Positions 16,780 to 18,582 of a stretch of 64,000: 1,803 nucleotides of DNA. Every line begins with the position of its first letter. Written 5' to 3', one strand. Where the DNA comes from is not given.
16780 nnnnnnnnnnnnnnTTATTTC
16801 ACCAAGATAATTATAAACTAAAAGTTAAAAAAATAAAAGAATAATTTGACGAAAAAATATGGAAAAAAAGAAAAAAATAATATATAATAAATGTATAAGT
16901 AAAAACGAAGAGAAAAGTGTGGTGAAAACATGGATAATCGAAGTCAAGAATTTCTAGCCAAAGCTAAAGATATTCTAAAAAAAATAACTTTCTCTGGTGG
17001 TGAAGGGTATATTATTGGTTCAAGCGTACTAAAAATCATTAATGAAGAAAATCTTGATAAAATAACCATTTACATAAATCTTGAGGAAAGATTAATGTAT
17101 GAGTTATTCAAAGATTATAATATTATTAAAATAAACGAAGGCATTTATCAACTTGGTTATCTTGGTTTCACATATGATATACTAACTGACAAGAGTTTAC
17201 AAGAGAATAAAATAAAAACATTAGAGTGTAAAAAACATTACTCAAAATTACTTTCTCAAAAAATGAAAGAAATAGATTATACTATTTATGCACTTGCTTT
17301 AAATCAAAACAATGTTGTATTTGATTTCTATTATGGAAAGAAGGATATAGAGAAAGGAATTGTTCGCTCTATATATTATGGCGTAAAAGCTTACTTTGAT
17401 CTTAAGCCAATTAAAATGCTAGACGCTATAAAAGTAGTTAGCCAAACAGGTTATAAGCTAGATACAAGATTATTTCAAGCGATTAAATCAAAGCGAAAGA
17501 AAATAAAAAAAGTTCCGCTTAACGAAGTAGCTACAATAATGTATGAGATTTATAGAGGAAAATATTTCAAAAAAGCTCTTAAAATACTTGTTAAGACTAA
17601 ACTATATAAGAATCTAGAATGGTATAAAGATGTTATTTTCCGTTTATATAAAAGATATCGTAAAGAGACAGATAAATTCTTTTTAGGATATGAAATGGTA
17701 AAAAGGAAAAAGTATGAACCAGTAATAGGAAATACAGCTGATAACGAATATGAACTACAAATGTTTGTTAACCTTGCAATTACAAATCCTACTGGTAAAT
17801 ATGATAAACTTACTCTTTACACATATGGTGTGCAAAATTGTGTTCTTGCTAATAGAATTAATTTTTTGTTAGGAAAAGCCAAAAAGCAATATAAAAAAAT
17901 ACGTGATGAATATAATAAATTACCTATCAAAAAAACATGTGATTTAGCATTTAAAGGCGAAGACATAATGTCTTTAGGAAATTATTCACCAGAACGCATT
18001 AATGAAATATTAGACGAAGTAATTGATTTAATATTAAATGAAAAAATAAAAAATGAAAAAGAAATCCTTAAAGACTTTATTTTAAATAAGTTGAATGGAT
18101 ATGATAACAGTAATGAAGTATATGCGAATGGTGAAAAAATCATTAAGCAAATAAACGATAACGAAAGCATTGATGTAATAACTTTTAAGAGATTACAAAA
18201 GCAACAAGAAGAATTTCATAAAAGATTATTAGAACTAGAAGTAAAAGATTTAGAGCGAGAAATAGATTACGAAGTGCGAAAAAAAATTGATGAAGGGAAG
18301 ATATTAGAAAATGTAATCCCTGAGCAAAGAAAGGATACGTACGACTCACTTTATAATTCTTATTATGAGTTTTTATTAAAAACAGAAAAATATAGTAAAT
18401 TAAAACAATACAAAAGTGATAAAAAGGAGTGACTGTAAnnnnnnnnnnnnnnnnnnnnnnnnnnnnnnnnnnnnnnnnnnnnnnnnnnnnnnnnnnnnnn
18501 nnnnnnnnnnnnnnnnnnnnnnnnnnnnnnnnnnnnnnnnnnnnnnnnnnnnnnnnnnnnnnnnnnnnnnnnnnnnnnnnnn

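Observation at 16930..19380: Catalytically degenerate CCA-nucleotidyltransferase-like protein coupled to YhaM 3'-5' exoribonuclease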

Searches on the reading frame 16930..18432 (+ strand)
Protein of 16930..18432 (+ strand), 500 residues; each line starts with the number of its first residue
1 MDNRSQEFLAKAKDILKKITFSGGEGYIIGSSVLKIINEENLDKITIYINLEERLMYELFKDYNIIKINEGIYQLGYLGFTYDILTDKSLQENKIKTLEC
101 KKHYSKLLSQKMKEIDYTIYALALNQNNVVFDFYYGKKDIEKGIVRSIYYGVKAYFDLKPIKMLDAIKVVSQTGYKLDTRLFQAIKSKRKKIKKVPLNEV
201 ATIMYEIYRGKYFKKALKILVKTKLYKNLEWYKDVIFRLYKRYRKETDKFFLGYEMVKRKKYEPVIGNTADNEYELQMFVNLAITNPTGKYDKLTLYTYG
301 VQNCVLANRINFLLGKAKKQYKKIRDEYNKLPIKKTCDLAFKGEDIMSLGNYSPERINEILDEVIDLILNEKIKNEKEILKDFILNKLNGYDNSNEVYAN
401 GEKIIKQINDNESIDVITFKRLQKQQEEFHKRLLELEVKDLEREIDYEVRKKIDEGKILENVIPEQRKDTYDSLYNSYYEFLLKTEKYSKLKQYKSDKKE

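Call 3: search_protein_families(library=pfam, proteins=[window:16930-18432:+], max_evalue=1)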
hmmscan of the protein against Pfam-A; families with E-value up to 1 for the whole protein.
window:16930-18432:+ (500 aa): 3 families
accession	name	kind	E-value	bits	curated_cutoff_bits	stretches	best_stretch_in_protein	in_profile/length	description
PF13735.12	tRNA_NucTran2_2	-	8.2e-14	52.3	27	1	288-384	53-149/149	tRNA nucleotidyltransferase domain 2 putative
PF01743.26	PolyA_pol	-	3.6e-05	24.6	23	1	75-146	54-126/126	Poly A polymerase head domain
PF12627.12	PolyA_pol_RNAbd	-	0.027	14.7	22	1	174-229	1-56/64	Probable RNA and SrmB- binding site of polymerase A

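Call 4: search_protein_families(library=ncbifam, proteins=[window:16930-18432:+], max_evalue=1)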
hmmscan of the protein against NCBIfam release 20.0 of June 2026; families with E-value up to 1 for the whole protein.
window:16930-18432:+ (500 aa): 4 families
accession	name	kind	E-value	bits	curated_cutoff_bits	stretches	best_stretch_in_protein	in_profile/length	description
NF009814.0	PRK13299.1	equivalog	2.5e-34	119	290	1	6-386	3-392/396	CCA tRNA nucleotidyltransferase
TIGR02692.1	tRNA_CCA_actino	equivalog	3e-08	32.7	438.8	1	102-227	109-237/466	CCA tRNA nucleotidyltransferase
TIGR01942.1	pcnB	subfamily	6.4e-07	28.5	305.65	1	114-245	122-253/425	polynucleotide adenylyltransferase PcnB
NF008137.0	PRK10885.1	equivalog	0.0015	17.4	451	1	103-148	79-124/409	multifunctional CCA addition/repair protein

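Call 5: search_solved_structures(query=window:16930-18432:+, max_evalue=0.01, show_alignments=3)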
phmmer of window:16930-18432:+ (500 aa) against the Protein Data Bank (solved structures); distinct sequences matched with E-value up to 0.01: 3.
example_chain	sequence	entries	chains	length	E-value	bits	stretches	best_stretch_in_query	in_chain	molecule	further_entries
1miv_A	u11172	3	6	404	1.7e-14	56.8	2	12-229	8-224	tRNA CCA-adding enzyme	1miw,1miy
7otr_A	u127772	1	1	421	3.3e-11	45.9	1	18-387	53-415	CCA-adding protein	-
6ibp_A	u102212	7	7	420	3.8e-11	45.7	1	18-387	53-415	CCA-adding enzyme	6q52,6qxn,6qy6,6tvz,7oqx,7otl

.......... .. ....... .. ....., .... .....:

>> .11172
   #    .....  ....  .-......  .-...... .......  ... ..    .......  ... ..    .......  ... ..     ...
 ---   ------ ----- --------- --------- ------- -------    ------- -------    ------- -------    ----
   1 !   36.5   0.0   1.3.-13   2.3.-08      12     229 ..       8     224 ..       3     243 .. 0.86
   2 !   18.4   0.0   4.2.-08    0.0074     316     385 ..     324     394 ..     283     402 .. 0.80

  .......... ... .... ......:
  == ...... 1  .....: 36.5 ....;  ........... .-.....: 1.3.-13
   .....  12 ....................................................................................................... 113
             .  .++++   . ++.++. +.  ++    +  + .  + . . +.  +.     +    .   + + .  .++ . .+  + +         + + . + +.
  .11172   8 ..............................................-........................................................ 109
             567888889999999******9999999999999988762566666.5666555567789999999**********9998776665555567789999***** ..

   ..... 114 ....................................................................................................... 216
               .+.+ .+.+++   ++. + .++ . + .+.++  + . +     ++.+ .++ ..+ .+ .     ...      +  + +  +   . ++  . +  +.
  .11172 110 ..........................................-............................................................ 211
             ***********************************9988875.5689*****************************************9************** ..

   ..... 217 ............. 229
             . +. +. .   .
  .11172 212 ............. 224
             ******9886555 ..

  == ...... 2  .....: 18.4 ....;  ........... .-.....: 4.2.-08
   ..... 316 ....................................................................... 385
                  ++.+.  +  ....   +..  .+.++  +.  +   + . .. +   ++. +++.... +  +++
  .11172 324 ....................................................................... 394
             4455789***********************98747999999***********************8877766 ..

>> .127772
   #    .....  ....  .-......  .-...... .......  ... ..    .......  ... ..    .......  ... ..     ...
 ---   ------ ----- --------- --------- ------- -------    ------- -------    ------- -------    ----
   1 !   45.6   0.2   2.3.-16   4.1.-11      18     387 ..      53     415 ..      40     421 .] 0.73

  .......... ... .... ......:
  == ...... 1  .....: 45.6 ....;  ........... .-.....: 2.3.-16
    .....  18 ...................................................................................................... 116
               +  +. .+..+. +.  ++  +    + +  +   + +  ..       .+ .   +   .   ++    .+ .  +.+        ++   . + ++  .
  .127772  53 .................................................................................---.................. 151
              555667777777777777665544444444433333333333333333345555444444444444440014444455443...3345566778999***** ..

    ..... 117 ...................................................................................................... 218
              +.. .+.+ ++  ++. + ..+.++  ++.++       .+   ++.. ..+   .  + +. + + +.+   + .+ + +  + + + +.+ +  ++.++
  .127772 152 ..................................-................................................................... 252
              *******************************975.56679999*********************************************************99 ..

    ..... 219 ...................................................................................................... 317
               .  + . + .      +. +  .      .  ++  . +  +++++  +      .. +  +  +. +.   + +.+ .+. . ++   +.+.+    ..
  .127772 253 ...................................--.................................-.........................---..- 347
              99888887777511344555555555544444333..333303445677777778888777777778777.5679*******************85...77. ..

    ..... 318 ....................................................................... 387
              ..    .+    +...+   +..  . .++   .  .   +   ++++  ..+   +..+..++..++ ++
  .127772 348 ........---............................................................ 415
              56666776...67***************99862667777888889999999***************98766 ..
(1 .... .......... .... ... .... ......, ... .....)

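Call 8: find_homologous_proteins(query=window:16930-18432:+, max_evalue=0.001)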
Query window:16930-18432:+ (500 aa): 30 proteins with E <= 0.001 among 8000 candidates.
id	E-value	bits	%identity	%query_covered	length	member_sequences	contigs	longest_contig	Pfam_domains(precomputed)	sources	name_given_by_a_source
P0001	0.0e+0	1059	99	100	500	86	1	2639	PF01743.27,PF13735.13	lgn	-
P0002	1.0e-265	900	82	100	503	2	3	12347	PF13735.13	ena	-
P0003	8.5e-162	557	55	99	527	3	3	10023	PF12627.13,PF13735.13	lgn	-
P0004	9.4e-153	528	52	99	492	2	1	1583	PF01743.27,PF12627.13,PF13735.13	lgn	-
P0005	2.7e-150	519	51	99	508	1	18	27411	PF13735.13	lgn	-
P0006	1.4e-146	507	53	99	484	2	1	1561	PF01743.27,PF13735.13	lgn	-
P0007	8.9e-144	498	52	99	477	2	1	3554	PF01743.27,PF12627.13,PF13735.13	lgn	-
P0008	5.1e-110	387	43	99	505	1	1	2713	PF13735.13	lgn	-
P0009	9.9e-103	363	39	99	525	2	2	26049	PF01743.27,PF13735.13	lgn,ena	-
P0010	2.5e-92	328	36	98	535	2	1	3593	PF01743.27,PF13735.13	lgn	-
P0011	2.8e-88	315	42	78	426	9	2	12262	PF01743.27,PF13735.13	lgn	-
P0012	5.8e-78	281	34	99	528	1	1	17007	PF01743.27,PF13735.13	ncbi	-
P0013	2.3e-76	276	35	98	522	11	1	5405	-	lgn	-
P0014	2.5e-76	276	34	98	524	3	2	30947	PF01743.27,PF13735.13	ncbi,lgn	-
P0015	8.4e-61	224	32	99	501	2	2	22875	PF01743.27,PF13735.13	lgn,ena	-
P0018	1.4e-56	210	32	97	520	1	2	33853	PF01743.27,PF13735.13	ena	-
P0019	2.5e-53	200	30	77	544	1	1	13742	PF01743.27,PF13735.13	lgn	-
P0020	7.4e-50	188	28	99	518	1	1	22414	PF01743.27,PF13735.13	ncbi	-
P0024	2.3e-25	108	28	57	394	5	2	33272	PF01743.27,PF12627.13,PF13735.13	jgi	-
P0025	1.1e-6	46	24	76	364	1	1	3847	PF01743.27,PF12627.13,PF13735.13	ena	-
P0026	1.4e-5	42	22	75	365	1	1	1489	PF01743.27,PF12627.13,PF13735.13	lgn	-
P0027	4.6e-5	41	24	76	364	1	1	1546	PF01743.27,PF12627.13,PF13735.13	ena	-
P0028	8.3e-5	40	24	76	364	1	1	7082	PF01743.27,PF12627.13,PF13735.13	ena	-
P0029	4.8e-4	37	24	76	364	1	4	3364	PF01743.27,PF12627.13,PF13735.13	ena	-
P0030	8.0e-4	36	24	76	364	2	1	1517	PF01743.27,PF12627.13,PF13735.13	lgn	-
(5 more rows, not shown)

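Call 12: list_cluster_members(proteins=[P0012, P0014, P0020, P0001, P0024])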
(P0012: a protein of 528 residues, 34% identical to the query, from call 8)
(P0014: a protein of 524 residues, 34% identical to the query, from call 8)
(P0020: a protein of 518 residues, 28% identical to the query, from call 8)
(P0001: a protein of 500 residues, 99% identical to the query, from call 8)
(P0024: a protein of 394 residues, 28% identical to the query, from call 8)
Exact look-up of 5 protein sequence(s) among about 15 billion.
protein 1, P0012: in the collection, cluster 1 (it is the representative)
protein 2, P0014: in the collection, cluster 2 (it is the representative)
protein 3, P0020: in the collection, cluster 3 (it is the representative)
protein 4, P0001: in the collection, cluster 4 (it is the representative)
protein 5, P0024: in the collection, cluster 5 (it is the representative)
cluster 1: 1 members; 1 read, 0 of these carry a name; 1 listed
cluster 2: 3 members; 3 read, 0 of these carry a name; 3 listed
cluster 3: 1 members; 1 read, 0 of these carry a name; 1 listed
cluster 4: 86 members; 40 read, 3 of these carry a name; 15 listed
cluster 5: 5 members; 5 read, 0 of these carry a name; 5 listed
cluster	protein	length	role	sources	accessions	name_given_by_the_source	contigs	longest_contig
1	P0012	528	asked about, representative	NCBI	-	-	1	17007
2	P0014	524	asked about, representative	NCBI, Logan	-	-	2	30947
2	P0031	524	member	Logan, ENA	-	-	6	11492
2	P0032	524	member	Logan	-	-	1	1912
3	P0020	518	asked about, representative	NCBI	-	-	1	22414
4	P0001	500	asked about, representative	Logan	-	-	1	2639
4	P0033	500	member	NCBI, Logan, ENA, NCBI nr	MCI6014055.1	MAG: hypothetical protein MRZ09_03640 [Coprobacillus sp.] | hypothetical protein [Coprobacillus sp.]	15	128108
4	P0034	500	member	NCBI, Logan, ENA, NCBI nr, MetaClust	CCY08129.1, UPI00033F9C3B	poly(A) polymerase family protein [Coprobacillus sp. CAG:698] | status=active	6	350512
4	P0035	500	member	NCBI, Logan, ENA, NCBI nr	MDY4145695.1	MAG: hypothetical protein SOY54_05660 [Bacilli bacterium] | hypothetical protein [Bacilli bacterium]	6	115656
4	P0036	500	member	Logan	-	-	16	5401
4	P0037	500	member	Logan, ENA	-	-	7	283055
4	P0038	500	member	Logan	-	-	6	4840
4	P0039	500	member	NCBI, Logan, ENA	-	-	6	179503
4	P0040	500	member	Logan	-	-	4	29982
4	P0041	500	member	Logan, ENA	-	-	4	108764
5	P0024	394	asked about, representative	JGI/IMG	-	-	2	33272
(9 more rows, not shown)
